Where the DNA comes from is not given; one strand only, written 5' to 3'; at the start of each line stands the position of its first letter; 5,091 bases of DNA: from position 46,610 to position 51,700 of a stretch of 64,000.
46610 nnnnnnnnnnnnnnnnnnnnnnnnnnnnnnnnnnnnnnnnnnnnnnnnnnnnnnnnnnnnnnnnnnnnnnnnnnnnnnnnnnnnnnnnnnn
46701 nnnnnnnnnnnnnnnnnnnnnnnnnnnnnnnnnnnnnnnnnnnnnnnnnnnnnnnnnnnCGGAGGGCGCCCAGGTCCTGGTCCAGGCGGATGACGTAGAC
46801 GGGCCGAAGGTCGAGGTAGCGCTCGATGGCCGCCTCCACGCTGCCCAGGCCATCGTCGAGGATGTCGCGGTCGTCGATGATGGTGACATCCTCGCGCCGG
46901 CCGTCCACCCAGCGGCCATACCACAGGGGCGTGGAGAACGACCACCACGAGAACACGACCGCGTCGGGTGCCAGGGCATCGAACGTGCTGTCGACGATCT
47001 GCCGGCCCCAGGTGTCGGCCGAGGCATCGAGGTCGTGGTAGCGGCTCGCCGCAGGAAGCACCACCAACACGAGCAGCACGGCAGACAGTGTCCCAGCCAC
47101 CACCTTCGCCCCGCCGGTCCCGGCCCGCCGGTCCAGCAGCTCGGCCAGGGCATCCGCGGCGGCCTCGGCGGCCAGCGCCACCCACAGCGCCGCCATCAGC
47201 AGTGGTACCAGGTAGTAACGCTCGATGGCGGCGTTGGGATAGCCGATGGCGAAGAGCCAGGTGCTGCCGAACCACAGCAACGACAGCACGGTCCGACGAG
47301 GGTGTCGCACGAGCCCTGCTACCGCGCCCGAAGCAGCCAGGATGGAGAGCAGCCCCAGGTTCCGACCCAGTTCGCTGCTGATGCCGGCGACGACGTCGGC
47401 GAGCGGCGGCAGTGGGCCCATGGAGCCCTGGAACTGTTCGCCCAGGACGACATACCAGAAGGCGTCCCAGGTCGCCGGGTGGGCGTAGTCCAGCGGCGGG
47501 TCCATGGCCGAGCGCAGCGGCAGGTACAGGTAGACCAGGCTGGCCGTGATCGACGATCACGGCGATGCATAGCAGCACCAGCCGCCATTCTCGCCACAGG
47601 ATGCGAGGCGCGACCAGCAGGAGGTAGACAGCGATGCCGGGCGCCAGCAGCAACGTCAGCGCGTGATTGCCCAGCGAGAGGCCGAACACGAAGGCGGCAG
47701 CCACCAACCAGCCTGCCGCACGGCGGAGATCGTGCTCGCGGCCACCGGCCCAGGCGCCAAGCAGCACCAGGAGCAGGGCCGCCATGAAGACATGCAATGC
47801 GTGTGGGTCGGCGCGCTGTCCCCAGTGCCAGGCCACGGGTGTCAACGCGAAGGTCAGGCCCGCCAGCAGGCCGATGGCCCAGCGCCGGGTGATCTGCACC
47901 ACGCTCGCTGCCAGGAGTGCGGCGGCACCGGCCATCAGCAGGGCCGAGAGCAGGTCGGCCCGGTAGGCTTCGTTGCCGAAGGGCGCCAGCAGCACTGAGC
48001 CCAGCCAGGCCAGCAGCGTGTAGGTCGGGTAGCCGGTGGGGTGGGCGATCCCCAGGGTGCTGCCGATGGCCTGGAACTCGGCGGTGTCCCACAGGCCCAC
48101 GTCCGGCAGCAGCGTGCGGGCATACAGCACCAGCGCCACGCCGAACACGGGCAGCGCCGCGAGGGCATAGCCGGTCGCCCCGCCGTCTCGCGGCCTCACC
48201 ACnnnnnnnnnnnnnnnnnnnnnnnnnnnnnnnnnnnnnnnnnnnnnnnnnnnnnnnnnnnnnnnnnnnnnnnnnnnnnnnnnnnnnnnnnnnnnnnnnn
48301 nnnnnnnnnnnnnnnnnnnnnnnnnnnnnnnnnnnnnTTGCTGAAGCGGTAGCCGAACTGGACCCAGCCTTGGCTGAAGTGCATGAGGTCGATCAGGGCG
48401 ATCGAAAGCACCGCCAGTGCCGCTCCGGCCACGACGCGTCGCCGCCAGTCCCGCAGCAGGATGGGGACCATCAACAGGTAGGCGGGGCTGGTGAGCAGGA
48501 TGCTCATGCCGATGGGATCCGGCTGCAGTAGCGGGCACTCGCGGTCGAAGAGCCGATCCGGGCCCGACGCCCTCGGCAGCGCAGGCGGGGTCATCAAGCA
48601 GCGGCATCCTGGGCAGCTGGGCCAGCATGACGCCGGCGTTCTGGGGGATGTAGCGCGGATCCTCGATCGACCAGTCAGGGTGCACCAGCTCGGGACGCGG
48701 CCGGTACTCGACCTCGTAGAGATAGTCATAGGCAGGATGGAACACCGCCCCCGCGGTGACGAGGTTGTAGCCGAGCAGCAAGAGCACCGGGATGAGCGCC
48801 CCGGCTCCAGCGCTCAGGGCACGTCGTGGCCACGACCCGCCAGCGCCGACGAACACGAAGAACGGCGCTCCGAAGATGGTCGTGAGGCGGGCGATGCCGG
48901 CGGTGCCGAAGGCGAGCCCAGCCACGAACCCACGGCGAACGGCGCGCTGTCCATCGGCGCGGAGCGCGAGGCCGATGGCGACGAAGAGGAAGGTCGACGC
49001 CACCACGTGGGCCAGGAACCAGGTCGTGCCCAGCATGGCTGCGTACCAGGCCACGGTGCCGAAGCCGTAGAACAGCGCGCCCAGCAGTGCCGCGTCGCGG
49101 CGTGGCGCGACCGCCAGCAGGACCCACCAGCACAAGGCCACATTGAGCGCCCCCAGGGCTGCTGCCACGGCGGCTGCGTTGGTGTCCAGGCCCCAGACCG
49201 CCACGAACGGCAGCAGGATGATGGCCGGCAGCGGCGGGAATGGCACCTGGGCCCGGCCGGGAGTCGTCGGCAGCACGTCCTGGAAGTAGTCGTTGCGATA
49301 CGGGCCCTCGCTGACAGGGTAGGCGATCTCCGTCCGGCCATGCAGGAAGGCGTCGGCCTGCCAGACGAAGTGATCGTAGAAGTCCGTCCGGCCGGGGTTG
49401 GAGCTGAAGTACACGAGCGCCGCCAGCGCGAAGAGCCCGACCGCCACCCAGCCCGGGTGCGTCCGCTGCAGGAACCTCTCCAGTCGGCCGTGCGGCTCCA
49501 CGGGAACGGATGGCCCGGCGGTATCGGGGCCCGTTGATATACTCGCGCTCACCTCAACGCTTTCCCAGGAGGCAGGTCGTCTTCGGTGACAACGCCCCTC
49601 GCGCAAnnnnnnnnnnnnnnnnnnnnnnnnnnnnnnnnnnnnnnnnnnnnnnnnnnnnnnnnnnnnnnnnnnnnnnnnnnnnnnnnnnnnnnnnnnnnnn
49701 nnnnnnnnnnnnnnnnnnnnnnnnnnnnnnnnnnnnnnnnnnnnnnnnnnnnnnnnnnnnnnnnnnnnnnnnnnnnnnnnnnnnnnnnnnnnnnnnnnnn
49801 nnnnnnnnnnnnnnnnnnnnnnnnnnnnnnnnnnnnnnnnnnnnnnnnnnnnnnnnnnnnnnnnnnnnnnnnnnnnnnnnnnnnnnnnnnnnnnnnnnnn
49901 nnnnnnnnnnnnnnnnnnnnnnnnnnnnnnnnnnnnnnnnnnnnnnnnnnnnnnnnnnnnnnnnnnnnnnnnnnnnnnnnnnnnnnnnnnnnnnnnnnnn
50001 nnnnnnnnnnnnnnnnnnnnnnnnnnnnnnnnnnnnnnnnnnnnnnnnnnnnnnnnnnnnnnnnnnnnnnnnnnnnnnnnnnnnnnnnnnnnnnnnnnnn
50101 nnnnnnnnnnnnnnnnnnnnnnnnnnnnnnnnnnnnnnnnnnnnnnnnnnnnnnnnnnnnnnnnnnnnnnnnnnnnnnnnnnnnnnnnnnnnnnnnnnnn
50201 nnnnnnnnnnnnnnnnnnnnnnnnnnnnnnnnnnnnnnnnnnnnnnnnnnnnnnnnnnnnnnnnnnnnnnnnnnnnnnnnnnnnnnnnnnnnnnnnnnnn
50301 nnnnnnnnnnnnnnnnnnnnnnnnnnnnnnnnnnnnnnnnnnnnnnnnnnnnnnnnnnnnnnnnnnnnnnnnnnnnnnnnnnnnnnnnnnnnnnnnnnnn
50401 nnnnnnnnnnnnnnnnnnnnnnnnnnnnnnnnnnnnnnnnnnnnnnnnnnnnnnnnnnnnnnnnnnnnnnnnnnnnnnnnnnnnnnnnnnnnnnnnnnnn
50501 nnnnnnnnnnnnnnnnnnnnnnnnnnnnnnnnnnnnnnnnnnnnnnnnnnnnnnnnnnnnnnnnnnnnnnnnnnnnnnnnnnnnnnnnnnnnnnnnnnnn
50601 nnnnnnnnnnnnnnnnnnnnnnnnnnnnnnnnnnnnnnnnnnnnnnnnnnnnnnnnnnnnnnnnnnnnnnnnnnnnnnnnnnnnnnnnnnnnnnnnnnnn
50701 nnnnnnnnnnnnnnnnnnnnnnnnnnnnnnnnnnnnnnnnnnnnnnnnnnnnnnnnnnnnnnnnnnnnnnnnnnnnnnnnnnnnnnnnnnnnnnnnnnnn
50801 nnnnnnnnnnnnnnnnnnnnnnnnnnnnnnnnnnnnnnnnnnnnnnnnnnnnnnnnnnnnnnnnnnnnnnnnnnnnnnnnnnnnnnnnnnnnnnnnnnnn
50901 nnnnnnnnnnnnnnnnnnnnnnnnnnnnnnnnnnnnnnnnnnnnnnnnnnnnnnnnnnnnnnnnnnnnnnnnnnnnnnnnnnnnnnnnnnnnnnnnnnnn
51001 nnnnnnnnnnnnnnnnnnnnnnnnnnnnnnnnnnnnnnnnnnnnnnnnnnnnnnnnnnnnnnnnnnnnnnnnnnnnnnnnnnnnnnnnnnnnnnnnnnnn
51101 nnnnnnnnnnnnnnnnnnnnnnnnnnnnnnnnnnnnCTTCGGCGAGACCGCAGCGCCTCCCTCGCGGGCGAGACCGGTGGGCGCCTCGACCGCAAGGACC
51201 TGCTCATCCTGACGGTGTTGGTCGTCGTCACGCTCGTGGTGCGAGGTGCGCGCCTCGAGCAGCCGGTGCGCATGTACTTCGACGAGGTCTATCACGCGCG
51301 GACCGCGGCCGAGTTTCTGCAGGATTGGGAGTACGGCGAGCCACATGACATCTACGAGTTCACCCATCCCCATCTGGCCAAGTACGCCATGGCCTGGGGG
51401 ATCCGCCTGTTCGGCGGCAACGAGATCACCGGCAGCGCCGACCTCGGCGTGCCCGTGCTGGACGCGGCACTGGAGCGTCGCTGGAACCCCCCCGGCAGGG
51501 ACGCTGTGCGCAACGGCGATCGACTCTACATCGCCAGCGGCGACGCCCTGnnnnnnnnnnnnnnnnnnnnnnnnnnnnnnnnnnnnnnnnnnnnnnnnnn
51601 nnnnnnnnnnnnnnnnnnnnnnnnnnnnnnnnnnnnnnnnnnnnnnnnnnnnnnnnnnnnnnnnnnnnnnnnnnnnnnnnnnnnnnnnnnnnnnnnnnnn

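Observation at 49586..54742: Giant 1718-aa protein fusing two GT-C glycosyltransferases, with a ~410-aa insertion inside the PMT catalytic loop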

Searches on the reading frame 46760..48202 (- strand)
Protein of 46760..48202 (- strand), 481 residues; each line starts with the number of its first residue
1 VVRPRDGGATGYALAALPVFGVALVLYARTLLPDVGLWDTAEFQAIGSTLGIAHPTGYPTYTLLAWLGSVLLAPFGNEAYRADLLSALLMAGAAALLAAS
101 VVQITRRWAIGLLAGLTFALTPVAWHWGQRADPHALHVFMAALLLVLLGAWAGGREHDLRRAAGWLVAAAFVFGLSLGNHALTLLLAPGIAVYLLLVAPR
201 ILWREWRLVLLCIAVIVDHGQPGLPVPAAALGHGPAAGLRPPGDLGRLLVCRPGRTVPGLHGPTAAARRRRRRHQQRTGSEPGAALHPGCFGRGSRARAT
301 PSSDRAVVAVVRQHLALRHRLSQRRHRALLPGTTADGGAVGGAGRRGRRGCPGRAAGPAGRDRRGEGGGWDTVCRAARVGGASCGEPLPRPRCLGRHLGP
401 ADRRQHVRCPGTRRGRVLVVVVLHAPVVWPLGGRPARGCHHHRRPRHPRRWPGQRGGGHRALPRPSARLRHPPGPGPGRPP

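Call 14: search_protein_families(library=pfam, proteins=[window:46760-48202:-], max_evalue=0.001)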
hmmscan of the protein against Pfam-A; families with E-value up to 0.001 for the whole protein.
window:46760-48202:- (481 aa): 2 families
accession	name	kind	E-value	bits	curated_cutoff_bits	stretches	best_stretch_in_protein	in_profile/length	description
PF11028.14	TMEM260-like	-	2e-25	90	24.2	1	39-195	1-171/179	Protein O-mannosyl-transferase TMEM260-like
PF13231.12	PMT_2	-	0.00025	21.7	26.1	1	63-216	5-152/160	Dolichyl-phosphate-mannose-protein mannosyltransferase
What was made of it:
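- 46757..48202 (-): Context: TMEM260-like GT-C. Pfam TMEM260-like 2e-25 (call 14).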

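Call 16: search_protein_families(library=ncbifam, proteins=[window:46760-48202:-], max_evalue=0.001)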
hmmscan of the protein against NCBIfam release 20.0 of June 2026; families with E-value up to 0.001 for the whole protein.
window:46760-48202:- (481 aa): 0 families

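Call 69: search_solved_structures(query=window:46760-48202:-, max_evalue=0.01)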
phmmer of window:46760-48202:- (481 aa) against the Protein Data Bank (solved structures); distinct sequences matched with E-value up to 0.01: 1.
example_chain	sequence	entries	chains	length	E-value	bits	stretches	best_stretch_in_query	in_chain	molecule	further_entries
9rql_A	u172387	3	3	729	2.1e-17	66.4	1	15-199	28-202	Protein O-mannosyl-transferase TMEM260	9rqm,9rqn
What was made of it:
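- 46757..48202 (-): Human TMEM260 9rql 2e-17 (call 69).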

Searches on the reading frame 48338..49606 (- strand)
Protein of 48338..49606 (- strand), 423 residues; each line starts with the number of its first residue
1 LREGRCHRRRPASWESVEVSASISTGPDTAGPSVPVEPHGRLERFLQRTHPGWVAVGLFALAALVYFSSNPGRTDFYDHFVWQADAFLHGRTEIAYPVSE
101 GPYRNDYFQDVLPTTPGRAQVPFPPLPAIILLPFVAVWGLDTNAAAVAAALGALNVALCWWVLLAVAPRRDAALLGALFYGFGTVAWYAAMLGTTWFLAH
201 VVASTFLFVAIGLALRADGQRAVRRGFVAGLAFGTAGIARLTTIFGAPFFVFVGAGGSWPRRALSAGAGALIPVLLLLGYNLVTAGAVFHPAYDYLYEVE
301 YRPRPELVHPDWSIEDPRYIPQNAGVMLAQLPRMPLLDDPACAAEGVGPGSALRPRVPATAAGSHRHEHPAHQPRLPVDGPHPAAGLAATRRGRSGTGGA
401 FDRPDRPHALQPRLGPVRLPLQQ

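Call 14: search_protein_families(library=pfam, proteins=[window:48338-49606:-], max_evalue=0.001)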
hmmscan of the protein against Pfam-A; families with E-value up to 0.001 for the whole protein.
window:48338-49606:- (423 aa): 0 families

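Call 16: search_protein_families(library=ncbifam, proteins=[window:48338-49606:-], max_evalue=0.001)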
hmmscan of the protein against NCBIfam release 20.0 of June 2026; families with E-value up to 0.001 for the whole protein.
window:48338-49606:- (423 aa): 1 family
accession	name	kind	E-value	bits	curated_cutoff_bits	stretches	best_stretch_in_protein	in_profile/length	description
NF047440.1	LA3751_2_3_fam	subfamily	3.5e-07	29.4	200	1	83-287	35-246/460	LA_3751/LA_3752 family putative glycosyltransferase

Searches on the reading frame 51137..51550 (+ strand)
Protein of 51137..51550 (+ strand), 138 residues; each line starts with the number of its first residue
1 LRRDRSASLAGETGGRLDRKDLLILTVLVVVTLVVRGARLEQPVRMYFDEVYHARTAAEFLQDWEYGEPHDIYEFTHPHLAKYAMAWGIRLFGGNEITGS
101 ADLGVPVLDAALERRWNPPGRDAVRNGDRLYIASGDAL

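Call 8: search_protein_families(library=pfam, proteins=[window:51137-51550:+], max_evalue=10)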
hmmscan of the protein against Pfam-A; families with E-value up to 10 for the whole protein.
window:51137-51550:+ (138 aa): 1 family
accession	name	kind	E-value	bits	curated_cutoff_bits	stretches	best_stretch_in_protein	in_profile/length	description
PF02366.24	PMT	-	0.011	15.7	22.7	1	27-93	2-61/245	Dolichyl-phosphate-mannose-protein mannosyltransferase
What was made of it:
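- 51191..51421 (+): PMT TM1 plus the head of external loop 1 (aa ~536-612), with the catalytic DE motif (D566 E567, nt 51281-51286) and HPHLAK (aa 594-599). Pfam PMT positions 2-61 (call 8).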

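Call 44: search_solved_structures(query=window:51137-51490:+, max_evalue=10, show_alignments=3)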
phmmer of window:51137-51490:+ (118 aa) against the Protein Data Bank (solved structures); distinct sequences matched with E-value up to 10: 2.
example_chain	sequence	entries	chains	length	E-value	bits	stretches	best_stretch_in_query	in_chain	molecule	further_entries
6uhi_A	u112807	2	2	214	0.071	16.2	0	49-83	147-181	Ryanodine receptor 1 chimera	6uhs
6p25_A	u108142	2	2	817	0.8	12.8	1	16-93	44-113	Dolichyl-phosphate-mannose--protein mannosyltransferase 1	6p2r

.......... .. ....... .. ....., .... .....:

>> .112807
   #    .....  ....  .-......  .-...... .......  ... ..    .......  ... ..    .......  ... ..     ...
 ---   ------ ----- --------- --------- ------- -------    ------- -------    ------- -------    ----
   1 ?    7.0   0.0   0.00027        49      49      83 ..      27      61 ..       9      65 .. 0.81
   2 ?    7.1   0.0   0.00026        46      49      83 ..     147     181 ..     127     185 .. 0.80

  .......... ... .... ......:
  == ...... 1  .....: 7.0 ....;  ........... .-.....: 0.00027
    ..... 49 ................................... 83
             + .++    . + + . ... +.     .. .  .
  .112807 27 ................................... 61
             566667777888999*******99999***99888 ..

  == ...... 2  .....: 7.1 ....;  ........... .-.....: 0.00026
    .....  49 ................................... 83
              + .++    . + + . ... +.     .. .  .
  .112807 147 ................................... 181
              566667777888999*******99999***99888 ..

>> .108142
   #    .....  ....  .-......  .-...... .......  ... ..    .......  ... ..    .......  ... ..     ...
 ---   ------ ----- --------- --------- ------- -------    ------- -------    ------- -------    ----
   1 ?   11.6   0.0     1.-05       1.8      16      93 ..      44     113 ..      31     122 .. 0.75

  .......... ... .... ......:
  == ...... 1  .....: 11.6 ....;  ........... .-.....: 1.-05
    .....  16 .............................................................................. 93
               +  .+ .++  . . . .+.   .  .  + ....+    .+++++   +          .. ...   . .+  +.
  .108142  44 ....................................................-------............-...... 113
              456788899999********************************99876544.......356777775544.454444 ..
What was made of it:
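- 51191..51421 (+): Alignment to yeast Pmt1 FDEV/HPPLAK (call 44).
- On GT39 / PMT protein O-mannosyltransferase: FDEV aligns to Pmt1 FDEV (call 44).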
